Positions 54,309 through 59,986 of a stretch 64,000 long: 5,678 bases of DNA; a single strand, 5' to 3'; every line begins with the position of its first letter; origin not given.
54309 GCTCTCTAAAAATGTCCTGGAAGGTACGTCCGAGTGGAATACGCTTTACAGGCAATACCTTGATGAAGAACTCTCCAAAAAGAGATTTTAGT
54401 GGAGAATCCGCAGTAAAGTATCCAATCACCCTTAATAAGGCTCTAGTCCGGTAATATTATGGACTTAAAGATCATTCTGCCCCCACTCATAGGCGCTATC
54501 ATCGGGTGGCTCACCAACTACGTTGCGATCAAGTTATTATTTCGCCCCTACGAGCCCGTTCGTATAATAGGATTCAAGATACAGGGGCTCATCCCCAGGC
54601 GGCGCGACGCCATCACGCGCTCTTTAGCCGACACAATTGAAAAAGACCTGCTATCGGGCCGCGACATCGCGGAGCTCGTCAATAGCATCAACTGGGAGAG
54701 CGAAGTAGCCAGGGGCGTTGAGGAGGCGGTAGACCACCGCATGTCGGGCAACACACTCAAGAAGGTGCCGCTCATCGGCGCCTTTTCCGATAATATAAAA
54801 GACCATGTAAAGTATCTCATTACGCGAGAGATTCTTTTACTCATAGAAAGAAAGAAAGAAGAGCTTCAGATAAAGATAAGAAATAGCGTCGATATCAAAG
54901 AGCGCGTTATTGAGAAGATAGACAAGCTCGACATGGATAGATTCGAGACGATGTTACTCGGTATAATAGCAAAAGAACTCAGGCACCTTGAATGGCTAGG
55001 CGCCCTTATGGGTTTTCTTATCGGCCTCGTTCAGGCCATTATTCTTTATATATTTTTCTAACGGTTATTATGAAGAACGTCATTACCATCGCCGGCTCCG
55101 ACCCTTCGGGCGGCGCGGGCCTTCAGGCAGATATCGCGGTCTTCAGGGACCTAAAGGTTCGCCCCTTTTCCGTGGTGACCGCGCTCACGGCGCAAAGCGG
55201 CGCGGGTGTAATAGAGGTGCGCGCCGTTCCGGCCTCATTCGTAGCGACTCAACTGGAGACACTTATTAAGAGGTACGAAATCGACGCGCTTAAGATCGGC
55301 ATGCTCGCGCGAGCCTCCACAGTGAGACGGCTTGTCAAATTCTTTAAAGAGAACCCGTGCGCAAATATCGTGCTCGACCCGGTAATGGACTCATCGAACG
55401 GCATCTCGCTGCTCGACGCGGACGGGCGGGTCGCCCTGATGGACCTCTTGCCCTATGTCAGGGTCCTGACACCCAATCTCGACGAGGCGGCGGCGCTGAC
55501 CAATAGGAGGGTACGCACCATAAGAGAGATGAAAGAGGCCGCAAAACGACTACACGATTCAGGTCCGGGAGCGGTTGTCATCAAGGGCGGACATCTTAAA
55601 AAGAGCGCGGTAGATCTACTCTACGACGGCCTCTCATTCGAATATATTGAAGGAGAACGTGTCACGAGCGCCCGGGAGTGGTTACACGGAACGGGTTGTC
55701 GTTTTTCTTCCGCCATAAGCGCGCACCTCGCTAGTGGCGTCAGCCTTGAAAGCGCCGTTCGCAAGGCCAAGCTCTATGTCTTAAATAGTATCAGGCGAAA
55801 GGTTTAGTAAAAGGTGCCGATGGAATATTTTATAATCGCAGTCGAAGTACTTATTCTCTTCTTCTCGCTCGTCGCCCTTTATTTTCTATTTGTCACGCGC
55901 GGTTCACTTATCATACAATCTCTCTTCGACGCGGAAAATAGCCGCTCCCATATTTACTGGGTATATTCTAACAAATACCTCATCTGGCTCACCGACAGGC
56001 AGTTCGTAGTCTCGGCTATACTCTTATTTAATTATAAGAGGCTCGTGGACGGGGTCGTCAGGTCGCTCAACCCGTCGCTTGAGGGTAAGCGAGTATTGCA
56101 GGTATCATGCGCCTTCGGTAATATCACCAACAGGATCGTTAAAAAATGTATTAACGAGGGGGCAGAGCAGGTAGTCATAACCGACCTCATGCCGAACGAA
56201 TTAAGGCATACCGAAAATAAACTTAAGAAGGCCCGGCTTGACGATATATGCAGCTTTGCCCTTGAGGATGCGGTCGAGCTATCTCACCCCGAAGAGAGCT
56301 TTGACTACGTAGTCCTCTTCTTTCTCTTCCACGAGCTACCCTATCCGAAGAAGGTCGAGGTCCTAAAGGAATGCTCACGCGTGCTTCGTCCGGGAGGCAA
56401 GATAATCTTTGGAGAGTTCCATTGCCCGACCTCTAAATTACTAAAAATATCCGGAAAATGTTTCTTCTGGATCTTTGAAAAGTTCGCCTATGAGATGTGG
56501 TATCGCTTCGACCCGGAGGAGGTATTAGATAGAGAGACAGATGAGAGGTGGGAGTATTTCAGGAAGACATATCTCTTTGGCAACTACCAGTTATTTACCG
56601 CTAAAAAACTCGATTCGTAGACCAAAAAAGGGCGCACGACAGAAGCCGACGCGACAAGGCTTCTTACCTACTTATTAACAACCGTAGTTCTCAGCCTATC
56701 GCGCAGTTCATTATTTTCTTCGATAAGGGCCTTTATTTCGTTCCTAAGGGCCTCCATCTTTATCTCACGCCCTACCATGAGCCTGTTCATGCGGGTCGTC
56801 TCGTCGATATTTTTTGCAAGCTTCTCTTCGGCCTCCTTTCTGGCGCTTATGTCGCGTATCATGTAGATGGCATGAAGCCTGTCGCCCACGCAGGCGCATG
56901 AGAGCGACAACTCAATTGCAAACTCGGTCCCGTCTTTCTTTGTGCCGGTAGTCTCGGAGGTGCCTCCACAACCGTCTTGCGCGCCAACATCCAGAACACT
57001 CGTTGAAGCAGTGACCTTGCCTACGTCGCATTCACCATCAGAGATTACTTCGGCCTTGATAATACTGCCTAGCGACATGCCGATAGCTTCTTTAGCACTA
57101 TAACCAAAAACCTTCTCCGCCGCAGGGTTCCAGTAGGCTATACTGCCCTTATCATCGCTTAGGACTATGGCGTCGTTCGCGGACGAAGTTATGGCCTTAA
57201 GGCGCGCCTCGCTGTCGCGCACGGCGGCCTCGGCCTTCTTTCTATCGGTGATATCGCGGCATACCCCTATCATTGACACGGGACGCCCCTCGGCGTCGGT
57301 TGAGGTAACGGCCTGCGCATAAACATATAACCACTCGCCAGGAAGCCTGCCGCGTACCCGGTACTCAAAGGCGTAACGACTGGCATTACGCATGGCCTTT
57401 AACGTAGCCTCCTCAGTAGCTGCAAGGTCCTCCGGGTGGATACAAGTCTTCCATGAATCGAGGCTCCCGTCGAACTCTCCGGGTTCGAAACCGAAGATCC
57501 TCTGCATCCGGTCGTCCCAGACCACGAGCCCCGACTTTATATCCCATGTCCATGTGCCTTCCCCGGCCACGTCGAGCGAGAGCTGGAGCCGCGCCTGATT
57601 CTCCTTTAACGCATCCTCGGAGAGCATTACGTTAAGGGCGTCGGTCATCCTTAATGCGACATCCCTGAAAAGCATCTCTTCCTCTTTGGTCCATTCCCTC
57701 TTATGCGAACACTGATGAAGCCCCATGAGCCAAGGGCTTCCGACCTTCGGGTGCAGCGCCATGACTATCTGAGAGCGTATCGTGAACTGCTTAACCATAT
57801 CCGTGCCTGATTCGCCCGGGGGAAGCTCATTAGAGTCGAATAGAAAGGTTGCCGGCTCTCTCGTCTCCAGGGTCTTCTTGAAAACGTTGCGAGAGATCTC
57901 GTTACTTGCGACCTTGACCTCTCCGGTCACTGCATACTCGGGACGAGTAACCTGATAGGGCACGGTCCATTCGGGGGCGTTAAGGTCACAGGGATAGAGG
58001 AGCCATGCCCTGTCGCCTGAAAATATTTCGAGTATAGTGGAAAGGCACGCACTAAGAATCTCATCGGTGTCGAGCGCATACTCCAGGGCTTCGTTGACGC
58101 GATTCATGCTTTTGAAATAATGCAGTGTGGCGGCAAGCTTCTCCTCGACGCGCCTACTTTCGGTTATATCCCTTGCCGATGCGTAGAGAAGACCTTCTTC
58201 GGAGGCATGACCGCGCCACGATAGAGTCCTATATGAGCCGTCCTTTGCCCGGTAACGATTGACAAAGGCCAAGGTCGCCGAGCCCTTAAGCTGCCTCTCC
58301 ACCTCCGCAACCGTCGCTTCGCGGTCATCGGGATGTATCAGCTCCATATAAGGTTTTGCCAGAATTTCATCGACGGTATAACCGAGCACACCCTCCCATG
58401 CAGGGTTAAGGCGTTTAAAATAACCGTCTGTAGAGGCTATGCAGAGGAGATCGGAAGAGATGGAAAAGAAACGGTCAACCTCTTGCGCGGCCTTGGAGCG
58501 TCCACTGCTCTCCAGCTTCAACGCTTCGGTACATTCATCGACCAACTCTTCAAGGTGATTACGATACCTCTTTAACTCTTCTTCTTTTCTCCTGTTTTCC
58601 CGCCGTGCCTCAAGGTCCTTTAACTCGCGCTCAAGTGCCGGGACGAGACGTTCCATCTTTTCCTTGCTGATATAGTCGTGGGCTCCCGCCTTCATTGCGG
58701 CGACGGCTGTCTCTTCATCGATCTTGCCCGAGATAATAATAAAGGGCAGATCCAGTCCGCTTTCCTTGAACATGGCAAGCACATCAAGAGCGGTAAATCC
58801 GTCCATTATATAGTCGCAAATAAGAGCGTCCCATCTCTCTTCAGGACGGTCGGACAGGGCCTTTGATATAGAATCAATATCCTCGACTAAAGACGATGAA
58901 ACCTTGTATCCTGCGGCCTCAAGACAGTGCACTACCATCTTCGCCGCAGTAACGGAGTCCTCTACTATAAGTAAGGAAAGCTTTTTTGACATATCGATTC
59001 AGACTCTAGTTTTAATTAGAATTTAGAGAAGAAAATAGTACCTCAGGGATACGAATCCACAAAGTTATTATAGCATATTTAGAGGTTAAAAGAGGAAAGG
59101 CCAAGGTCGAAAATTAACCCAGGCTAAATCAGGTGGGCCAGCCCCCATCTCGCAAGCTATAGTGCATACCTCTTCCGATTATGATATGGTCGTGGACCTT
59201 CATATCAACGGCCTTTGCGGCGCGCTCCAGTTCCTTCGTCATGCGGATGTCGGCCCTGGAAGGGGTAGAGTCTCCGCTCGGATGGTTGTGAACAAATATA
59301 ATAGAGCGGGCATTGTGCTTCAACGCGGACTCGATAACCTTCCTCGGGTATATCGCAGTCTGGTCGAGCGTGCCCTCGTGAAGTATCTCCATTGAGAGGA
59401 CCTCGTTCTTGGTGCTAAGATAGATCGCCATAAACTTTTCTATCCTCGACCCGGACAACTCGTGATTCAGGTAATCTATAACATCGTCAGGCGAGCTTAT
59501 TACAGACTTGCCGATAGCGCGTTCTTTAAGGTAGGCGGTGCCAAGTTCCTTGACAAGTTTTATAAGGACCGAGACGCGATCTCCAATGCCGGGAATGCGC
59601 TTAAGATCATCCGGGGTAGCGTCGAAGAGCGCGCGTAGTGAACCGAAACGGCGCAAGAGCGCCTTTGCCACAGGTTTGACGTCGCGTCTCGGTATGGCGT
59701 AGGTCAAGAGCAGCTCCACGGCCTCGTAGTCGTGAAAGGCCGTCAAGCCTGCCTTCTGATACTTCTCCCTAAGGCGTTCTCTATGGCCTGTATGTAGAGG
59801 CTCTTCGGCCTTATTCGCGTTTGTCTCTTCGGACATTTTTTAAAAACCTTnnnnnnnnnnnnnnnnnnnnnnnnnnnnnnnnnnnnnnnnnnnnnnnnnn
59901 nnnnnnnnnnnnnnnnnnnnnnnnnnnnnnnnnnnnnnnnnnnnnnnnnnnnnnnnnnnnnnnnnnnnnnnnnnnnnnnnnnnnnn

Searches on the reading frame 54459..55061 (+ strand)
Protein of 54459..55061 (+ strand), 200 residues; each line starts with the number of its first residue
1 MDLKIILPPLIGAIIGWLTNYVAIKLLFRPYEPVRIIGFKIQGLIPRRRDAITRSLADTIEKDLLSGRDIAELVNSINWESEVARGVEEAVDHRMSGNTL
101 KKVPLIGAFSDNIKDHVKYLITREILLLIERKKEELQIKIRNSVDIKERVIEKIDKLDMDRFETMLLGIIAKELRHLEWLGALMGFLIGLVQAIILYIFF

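Call 78: search_protein_families(library=pfam, proteins=[window:54459-55061:+], max_evalue=0.001)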
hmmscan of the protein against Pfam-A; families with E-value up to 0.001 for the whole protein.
window:54459-55061:+ (200 aa): 1 family
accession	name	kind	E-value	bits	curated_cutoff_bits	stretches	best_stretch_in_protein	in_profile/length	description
PF04286.17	DUF445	-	2.8e-25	90.4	33.8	2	11-92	2-81/368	Protein of unknown function (DUF445)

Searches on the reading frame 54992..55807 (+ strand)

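Call 78: search_protein_families(library=pfam, proteins=[window:54992-55807:+], max_evalue=0.001)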
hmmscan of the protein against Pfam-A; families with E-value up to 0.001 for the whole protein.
window:54992-55807:+ (271 aa): 3 families
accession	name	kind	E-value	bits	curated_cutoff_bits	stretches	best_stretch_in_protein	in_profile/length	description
PF08543.17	Phos_pyr_kin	-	1.1e-71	241.6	27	1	37-270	1-235/246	Phosphomethylpyrimidine kinase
PF00294.29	PfkB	-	6.3e-09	36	25.8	1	140-259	165-282/302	pfkB family carbohydrate kinase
PF01256.23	Carb_kinase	-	0.00079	19.4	27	0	32-201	3-162/242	NAD(P)H-hydrate dehydratase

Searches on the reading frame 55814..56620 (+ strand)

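Call 78: search_protein_families(library=pfam, proteins=[window:55814-56620:+], max_evalue=0.001)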
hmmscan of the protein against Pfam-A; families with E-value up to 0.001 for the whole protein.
window:55814-56620:+ (268 aa): 8 families
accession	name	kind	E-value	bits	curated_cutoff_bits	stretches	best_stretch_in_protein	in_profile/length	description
PF13649.12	Methyltransf_25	-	3.1e-16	60.3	27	1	94-195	1-97/97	Methyltransferase domain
PF08241.18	Methyltransf_11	-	3.4e-15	56.9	21.2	1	95-199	1-95/95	Methyltransferase domain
PF01209.24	Ubie_methyltran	-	8.2e-15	55.2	20.1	1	67-219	24-171/233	ubiE/COQ5 methyltransferase family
PF08242.18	Methyltransf_12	-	1.2e-12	48.8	30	1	95-197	1-98/98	Methyltransferase domain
PF13847.12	Methyltransf_31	-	1.2e-09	38.4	27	1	90-203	3-113/145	Methyltransferase domain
PF13489.12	Methyltransf_23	-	2.5e-06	27.8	27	1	76-266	8-150/164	Methyltransferase domain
PF20922.3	Anamorsin_N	-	0.00011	22.4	27.1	1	149-202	38-90/163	Anamorsin, N-terminal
PF02353.26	CMAS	-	0.00048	20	27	1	90-220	62-185/273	Mycolic acid cyclopropane synthetase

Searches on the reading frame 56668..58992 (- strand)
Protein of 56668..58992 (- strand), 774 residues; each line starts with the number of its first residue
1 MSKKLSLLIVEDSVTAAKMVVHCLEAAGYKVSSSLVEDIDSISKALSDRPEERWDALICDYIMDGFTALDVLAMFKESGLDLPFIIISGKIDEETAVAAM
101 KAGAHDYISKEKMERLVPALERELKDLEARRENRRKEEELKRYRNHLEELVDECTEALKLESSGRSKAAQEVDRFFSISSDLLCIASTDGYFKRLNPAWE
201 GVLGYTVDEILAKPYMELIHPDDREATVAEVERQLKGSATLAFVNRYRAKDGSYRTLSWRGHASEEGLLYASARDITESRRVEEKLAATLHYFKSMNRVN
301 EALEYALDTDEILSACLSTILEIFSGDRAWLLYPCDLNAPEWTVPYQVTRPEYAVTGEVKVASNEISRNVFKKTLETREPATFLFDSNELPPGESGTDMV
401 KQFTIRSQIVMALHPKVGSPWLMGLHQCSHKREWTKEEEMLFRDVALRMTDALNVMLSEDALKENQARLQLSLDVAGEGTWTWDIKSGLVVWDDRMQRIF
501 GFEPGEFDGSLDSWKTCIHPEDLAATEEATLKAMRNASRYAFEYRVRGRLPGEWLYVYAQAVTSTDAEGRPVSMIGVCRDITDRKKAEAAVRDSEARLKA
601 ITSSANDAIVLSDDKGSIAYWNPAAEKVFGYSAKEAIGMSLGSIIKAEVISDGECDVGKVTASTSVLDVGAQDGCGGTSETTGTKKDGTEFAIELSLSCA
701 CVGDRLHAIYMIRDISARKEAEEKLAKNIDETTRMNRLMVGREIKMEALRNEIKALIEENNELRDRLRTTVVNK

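Call 78: search_protein_families(library=pfam, proteins=[window:56668-58992:-], max_evalue=0.001)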
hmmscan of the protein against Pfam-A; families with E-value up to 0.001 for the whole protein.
window:56668-58992:- (774 aa): 7 families
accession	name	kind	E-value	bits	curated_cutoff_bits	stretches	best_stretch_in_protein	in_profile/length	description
PF08447.18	PAS_3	-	3.7e-39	133.3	25.6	2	490-577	2-88/89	PAS fold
PF00989.32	PAS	-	4.1e-25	88.4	22.6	3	597-642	2-47/113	PAS fold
PF08448.16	PAS_4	-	7e-25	87.8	23.1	3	179-281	4-110/110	PAS fold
PF13426.13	PAS_9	-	2.3e-23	82.9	27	2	606-716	1-102/103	PAS domain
PF00072.30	Response_reg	-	1.9e-15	57.4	30.2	1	8-119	2-109/111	Response regulator receiver domain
PF13188.13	PAS_8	-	7.9e-12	45.1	21.8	1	596-642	1-44/65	PAS domain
PF12860.13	PAS_7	-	0.00076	20.1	27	0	606-662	5-61/115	PAS fold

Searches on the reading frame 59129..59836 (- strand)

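Call 78: search_protein_families(library=pfam, proteins=[window:59129-59836:-], max_evalue=0.001)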
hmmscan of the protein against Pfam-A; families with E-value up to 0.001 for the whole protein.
window:59129-59836:- (235 aa): 5 families
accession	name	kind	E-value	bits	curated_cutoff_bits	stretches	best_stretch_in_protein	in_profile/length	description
PF04002.20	RadC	-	9.4e-43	145.4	22.1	1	113-232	1-120/121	RadC-like JAB domain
PF20582.4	UPF0758_N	-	3.2e-08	34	27.1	1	18-86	6-73/77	UPF0758 N-terminal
PF12826.13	HHH_2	-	9.1e-07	29.4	27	1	56-91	15-50/64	Helix-hairpin-helix motif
PF14520.12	HHH_5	-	1.5e-05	25.8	27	1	57-87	15-46/57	Helix-hairpin-helix domain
PF14464.11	Prok-JAB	-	0.00055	20.2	25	1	161-213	48-95/114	Prokaryotic homologs of the JAB domain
